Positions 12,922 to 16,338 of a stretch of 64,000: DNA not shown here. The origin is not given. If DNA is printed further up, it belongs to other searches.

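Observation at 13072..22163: Three tandem giant lipoproteins with alternating MAM-like modules and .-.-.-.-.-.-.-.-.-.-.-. repeats; a fourth paralog lies divergent at the window start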

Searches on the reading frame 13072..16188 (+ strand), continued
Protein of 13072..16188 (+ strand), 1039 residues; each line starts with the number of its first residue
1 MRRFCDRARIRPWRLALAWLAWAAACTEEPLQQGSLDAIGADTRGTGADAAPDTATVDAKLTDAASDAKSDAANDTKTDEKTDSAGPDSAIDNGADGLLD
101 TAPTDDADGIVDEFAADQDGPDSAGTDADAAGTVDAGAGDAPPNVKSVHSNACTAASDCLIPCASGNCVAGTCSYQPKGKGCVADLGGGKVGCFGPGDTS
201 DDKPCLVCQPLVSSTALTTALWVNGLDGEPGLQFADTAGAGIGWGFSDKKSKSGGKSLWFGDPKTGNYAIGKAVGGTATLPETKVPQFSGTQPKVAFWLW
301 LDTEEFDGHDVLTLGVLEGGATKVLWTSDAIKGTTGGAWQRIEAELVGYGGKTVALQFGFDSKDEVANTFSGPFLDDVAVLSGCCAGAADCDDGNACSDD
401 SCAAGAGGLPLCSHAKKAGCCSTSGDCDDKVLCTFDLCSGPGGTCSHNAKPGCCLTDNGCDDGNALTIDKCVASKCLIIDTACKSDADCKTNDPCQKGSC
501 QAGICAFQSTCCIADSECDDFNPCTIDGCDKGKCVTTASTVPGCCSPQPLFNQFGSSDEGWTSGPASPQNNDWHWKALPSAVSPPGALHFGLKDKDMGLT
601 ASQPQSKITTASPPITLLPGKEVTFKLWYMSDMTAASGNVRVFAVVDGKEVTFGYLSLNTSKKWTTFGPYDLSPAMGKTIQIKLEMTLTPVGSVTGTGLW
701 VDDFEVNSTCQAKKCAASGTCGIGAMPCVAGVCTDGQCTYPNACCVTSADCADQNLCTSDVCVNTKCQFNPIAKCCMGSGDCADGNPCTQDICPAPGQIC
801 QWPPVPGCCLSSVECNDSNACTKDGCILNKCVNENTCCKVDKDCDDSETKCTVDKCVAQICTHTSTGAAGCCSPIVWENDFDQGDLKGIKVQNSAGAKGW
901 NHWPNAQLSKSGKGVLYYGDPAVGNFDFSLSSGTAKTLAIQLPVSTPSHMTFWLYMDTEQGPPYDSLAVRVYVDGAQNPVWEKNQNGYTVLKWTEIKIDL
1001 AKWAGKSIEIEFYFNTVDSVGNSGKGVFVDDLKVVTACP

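Call 17: find_encoding_contigs(protein=P0026, flank=10000, max_places=2)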
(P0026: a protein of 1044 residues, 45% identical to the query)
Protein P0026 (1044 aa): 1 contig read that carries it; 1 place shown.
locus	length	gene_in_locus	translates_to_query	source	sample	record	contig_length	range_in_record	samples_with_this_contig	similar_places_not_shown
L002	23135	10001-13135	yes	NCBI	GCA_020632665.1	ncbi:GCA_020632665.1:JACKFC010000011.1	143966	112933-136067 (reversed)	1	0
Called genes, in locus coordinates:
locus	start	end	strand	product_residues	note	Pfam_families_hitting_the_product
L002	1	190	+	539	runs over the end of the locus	PF06418:CTP_synth_N, PF00117:GATase, PF07722:Peptidase_C26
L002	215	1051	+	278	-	PF00590:TP_methylase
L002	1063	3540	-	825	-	PF00580:UvrD-helicase, PF13245:AAA_19, PF13361:UvrD_C, PF13538:UvrD_C_2, PF21196:PcrA_UvrD_tudor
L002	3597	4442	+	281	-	PF02517:Rce1-like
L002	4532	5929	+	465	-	PF16697:Yop-YscD_cpl, PF00498:FHA, PF00158:Sigma54_activat, PF14532:Sigma54_activ_2, PF07724:AAA_2 (weak), PF07728:AAA_5, PF25601:AAA_lid_14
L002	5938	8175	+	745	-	-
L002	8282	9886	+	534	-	-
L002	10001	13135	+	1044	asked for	PF20773:InhA-like_MAM (faint)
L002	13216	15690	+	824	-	PF20773:InhA-like_MAM (faint)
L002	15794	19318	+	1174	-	-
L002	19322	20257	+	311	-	PF03130:HEAT_PBS (faint), PF13646:HEAT_2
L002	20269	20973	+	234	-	PF00072:Response_reg, PF00486:Trans_reg_C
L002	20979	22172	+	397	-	PF00672:HAMP (weak), PF00512:HisKA, PF02518:HATPase_c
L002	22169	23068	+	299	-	PF01522:Polysacc_deac_1, PF11959:DUF3473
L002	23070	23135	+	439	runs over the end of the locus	PF03349:Toluene_X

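Call 18: find_encoding_contigs(protein=P0045, flank=10000, max_places=2)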
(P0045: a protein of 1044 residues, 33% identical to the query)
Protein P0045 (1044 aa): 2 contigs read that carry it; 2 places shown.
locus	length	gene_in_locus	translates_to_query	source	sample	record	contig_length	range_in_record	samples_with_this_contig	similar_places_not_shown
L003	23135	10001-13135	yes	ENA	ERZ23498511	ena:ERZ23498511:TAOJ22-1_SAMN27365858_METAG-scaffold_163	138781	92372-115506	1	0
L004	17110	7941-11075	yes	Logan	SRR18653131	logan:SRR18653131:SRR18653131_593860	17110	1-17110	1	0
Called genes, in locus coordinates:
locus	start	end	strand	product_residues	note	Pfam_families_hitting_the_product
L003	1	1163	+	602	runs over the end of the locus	-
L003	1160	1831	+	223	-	-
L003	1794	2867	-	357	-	PF03462:PCRF, PF00472:RF-1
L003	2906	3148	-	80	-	PF01197:Ribosomal_L31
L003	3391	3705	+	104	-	PF11950:DUF3467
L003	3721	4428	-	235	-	PF00483:NTP_transferase, PF12804:NTP_transf_3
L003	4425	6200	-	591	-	PF13428:TPR_14 (faint), PF13692:Glyco_trans_1_4 (weak), PF07719:TPR_2 (faint), PF00515:TPR_1 (faint), PF13174:TPR_6 (faint), PF14853:Fis1_TPR_C (faint), PF13432:TPR_16 (weak), PF14559:TPR_19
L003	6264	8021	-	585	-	PF00171:Aldedh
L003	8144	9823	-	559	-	PF00005:ABC_tran, PF00350:Dynamin_N (faint), PF01926:MMR_HSR1 (faint), PF02463:SMC_N (faint), PF13166:AAA_13 (faint), PF13304:AAA_21 (weak), PF12848:ABC_tran_Xtn, PF00005:ABC_tran, +4 more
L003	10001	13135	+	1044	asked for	PF20773:InhA-like_MAM (faint), PF00526:Dicty_CTDC (faint), PF02018:CBM_4_9 (weak)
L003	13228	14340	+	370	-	PF00155:Aminotran_1_2, PF00266:Aminotran_5 (faint)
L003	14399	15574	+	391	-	PF00275:EPSP_synthase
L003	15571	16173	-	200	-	-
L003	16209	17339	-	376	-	-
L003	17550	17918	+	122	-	PF16697:Yop-YscD_cpl (weak), PF00498:FHA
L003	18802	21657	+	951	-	PF00526:Dicty_CTDC (faint)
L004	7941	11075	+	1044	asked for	PF20773:InhA-like_MAM (faint), PF00526:Dicty_CTDC (faint), PF02018:CBM_4_9 (weak)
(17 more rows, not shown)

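Call 24: find_related_loci(query=A1, collection=genome_contigs, flank=10000)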
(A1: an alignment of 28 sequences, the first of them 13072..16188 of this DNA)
Query A1 (1039 aa) in genome_contigs; peptide patterns used: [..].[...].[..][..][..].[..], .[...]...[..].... (x = any residue, [..] = any of these).
597 stretches matched a pattern (row limit reached: there are more); 337 encode a relative of the query (tblastn E <= 1e-3); the best 80 are kept; 80 distinct loci.
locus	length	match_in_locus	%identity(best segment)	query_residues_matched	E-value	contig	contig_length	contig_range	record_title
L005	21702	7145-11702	41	47-1039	0e+0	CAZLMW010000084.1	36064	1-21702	MAG TPA_asm: uncultured Enterobacteriaceae bacterium isolate binchicken_co46_896 genome assembly, contig: NODE_1990_leng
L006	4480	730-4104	35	218-1039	5e-101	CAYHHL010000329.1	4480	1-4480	MAG TPA_asm: uncultured Enterobacteriaceae bacterium isolate ERP119702_co1_145 genome assembly, contig: NODE_30634_lengt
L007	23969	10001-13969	29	152-1038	9e-89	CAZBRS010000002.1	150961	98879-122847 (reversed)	MAG TPA_asm: uncultured Myxococcales bacterium isolate SRP272421_co2_345 genome assembly, contig: NODE_57_length_150961_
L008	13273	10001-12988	32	258-1039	1e-76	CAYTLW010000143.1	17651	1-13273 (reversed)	MAG TPA_asm: uncultured Enterobacteriaceae bacterium isolate binchicken_co141_175 genome assembly, contig: NODE_13711_le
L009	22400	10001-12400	31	153-1038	4e-71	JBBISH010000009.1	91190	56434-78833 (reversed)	MAG: Myxococcales bacterium isolate STS170223_bin_369 NODE_164_length_91190_cov_1.90005, whole genome shotgun sequence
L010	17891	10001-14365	31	163-1038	4e-67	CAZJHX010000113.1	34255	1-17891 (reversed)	MAG TPA_asm: uncultured Myxococcales bacterium isolate binchicken_co141_27 genome assembly, contig: NODE_5607_length_342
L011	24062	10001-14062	26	67-1038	3e-55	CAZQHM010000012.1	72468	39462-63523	MAG TPA_asm: uncultured Myxococcales bacterium isolate binchicken_co273_174 genome assembly, contig: NODE_372_length_724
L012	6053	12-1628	30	239-1038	1e-52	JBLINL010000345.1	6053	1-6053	MAG: Myxococcota bacterium isolate 3300053785_223 Ga0535658_0042440, whole genome shotgun sequence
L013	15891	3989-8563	34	230-1038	9e-94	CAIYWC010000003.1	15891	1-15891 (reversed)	MAG: uncultured Myxococcales bacterium isolate AlinenLipids_bin-2060 genome assembly, contig: bin-2060:003/236, whole ge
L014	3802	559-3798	31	231-1038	3e-39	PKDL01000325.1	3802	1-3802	MAG: Proteobacteria bacterium isolate Deltapro1 c_000000017202, whole genome shotgun sequence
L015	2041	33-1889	30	212-1039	2e-32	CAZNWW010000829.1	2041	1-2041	MAG TPA_asm: uncultured Myxococcales bacterium isolate SRP308112_co1_178 genome assembly, contig: NODE_122544_length_204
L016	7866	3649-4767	30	153-1039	2e-31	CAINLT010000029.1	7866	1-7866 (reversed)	MAG: uncultured Myxococcales bacterium isolate MJ-time_bin-8340 genome assembly, contig: bin-8340:029/549, whole genome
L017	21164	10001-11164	31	134-1039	4e-30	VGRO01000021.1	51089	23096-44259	MAG: Deltaproteobacteria bacterium isolate M_DeepCast_65m_m1_011 M_DeepCast_65m_m1_011_Ga0194120_10001060, whole genome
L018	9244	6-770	33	235-1038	7e-29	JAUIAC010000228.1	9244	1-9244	MAG: bacterium isolate 5_bin.26 NODE_5210_length_9244_cov_2.563014, whole genome shotgun sequence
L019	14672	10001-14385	32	227-1039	5e-39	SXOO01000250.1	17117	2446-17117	MAG: Proteobacteria bacterium isolate F1-120-MAGs227 F1-120__c782458, whole genome shotgun sequence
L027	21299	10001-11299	28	148-1039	1e-20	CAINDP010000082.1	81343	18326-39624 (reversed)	MAG: uncultured Myxococcales bacterium isolate Loclat_bin-06029 genome assembly, contig: bin-06029:082/273, whole genome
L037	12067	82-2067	38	361-1039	7e-16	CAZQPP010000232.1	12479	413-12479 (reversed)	MAG TPA_asm: uncultured Myxococcales bacterium isolate SRP077602_co2_114 genome assembly, contig: NODE_7605_length_12479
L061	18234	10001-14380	24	153-1039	4e-28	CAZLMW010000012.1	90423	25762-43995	MAG TPA_asm: uncultured Enterobacteriaceae bacterium isolate binchicken_co46_896 genome assembly, contig: NODE_357_lengt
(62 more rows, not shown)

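Call 40: search_solved_structures(query=A1, max_evalue=1)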
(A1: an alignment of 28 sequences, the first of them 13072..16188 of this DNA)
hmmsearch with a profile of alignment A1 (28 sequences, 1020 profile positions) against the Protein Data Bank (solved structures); distinct sequences matched with E-value up to 1: 7.
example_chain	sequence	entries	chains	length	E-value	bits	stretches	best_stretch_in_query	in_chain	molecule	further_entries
4yu5_A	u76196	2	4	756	0.0015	19.7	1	916-1017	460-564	Immune inhibitor A, metalloprotease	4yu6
4d0q_A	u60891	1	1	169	0.029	15.4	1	873-999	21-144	HYALURONATE LYASE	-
4xun_A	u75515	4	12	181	0.12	13.4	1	566-688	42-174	Endo-1,4-beta-xylanase C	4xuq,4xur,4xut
6sqo_A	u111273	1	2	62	0.61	11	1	154-190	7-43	E3 ubiquitin-protein ligase Mdm2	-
2hdp_A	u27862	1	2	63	0.63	11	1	154-190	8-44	Ubiquitin-protein ligase E3 Mdm2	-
2vje_A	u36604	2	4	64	0.65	11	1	154-190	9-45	E3 UBIQUITIN-PROTEIN LIGASE MDM2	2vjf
5mnj_C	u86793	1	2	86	0.8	10.7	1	154-190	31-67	E3 ubiquitin-protein ligase Mdm2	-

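Call 44: search_protein_families(library=pfam, alignment_id=A1, max_evalue=0.01)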
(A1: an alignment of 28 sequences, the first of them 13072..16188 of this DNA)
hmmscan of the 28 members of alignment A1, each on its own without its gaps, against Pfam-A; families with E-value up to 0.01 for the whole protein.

A. member 1, window:13072-16188:+ (1039 aa): 2 families
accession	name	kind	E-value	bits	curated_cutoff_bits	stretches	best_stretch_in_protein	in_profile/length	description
PF20773.4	InhA-like_MAM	-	3.8e-09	36.8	26.9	1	969-1034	84-162/191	Immune inhibitor A-like, MAM domain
PF00526.23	Dicty_CTDC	-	0.00016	21.8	27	1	518-537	2-22/24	Dictyostelium (slime mold) repeat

B. families by the number of members that match (of 28 scanned): 5 families
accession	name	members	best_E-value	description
PF20773.4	InhA-like_MAM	28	5.1e-17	Immune inhibitor A-like, MAM domain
PF00526.23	Dicty_CTDC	27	1.4e-15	Dictyostelium (slime mold) repeat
PF02018.23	CBM_4_9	2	8.1e-06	Carbohydrate binding domain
PF18329.7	SGBP_B_XBD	1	0.0018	Surface glycan-binding protein B xyloglucan binding domain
PF20495.3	DUF6727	1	0.0057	Family of unknown function (DUF6727)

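Call 45: predict_structure(alignment_id=A1)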
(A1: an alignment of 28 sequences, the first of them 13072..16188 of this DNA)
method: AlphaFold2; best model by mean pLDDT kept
length: 1039 residues; sequences in the alignment: 28
mean_pLDDT: 75.7   pTM: 0.37
mean pLDDT of the five models: 75.7, 75.6, 74.3, 72.0, 71.8
residues with pLDDT >= 90: 257; 70-90: 555; 50-70: 87; < 50: 140
segments of 3 or more residues with pLDDT < 50: 1-17, 19-141
pLDDT, mean of each block of 10 residues (from residue 1): 33 46 38 27 26 27 25 26 27 25 28 27 28 30 74 90 90 87 88 90 88 88 83 88 88 89 80 89 90 92 78 91 91 84 91 94 71 92 85 79 85 81 77 74 78 74 74 72 71 69 69 71 70 67 72 88 86 90 91 75 80 86 92 75 87 83 87 87 87 79 91 74 77 78 78 76 80 78 78 86 82 76 77 83 80 83 75 84 84 92 86 88 87 95 89 88 81 93 74 91 93 86 85 84
secondary structure, 60 per line:
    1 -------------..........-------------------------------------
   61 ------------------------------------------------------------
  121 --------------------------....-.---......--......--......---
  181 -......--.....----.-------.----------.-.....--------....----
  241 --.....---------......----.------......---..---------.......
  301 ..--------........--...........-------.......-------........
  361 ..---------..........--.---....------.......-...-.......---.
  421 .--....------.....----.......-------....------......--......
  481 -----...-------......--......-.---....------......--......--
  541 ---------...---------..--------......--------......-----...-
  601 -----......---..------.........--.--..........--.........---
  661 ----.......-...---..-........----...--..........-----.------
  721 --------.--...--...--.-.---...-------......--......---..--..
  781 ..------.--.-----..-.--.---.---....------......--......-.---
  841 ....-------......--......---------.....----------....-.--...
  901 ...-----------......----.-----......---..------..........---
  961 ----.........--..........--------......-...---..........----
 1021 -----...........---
elements in order (helices of 4 or more, strands of 3 or more residues): H14-23 E147-150 H156-159 E164-169 E172-177 E182-187 E190-194 E220-224 E233-236 E243-247 E257-262 E274-279 E294-302 E311-318 E321-327 H328-331 E339-345 E353-362 E372-381 H388-391 E398-404 E410-416 H424-427 E434-438 E443-449 H457-460 E467-472 E475-480 E496-501 E504-509 H515-518 E525-530 E533-538 E550-552 E572-577 E586-591 E597-599 E606-611 E623-631 E637-646 E649-657 E665-671 E682-689 E694-696 E699-708 E732-734 E737-739 E758-763 E766-771 H779-782 H812-815 E822-827 E830-835 H841-844 E852-857 E860-865 E875-879 E890-893 E898-903 E915-920 E931-936 E948-957 E965-973 E976-982 E994-999 E1007-1016 E1026-1036

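Call 47: fold_search(model_id=the predicted structure, library=pdb)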
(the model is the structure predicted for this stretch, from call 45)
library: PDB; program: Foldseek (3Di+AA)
matches with E <= 10: 1738; with E <= 0.001: 191
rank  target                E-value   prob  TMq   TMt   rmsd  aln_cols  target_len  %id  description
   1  6a48                  4.1e-15  1.00  0.12  0.19  32.0       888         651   10  Crystal structure of reelin N-terminal region (released 2019-06-19)
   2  5b4x_A                1.3e-14  1.00  0.12  0.17  38.0       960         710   10  Crystal structure of the ApoER2 ectodomain in complex with the Reelin R56 fragment (released 2017-04-26)
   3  5b4x_C                5.3e-14  1.00  0.12  0.17  39.0       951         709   10  Crystal structure of the ApoER2 ectodomain in complex with the Reelin R56 fragment (released 2017-04-26)
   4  3a7q_A                1.3e-13  1.00  0.12  0.17  37.5       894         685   10  Structural basis for specific recognition of reelin by its receptors (released 2010-03-23)
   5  2e26_A                3.5e-13  1.00  0.12  0.17  38.8       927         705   10  Crystal structure of two repeat fragment of reelin (released 2007-05-22)
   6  5x7o_A                4.6e-11  1.00  0.11  0.10  33.4       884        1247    8  Crystal structure of Paenibacillus sp. 598K alpha-1,6-glucosyltransferase (released 2017-07-26)
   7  9vql_B                1.4e-09  1.00  0.13  0.16  28.3       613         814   10  Cryo-EM structure of the dimeric Elapor1 mutant (released 2025-07-23)
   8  4xup_A                1.5e-09  1.00  0.12  0.34  23.6       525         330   11  Structure of the N-terminal CBM22-1-CBM22-2 tandem domain from Paenibacillus barcinonensis Xyn10C (released 2015-06-03)
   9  9vqm_D                3.1e-09  1.00  0.13  0.16  30.6       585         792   11  Cryo-EM structure of Elapor1WT in tetrameric form (released 2025-07-23)
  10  4xup_D                4.8e-09  1.00  0.12  0.34  21.9       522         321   10  Structure of the N-terminal CBM22-1-CBM22-2 tandem domain from Paenibacillus barcinonensis Xyn10C (released 2015-06-03)
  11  4xup_F                5.3e-09  1.00  0.12  0.33  17.4       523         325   11  Structure of the N-terminal CBM22-1-CBM22-2 tandem domain from Paenibacillus barcinonensis Xyn10C (released 2015-06-03)
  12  7lyu_B                8.2e-09  1.00  0.11  0.28  26.7       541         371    9  Reelin repeat 8 (released 2022-06-15)
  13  4xup_B                1.6e-08  1.00  0.12  0.33  18.9       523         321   10  Structure of the N-terminal CBM22-1-CBM22-2 tandem domain from Paenibacillus barcinonensis Xyn10C (released 2015-06-03)
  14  7lyu_A                1.7e-08  1.00  0.10  0.25  26.7       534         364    9  Reelin repeat 8 (released 2022-06-15)
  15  9qxq                  4.1e-08  1.00  0.11  0.11  39.9       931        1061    7  native structure of full-length pesticidal protein Cry1Ca18 at pH9, from crystals formed in vivo (released 2026-02-11)
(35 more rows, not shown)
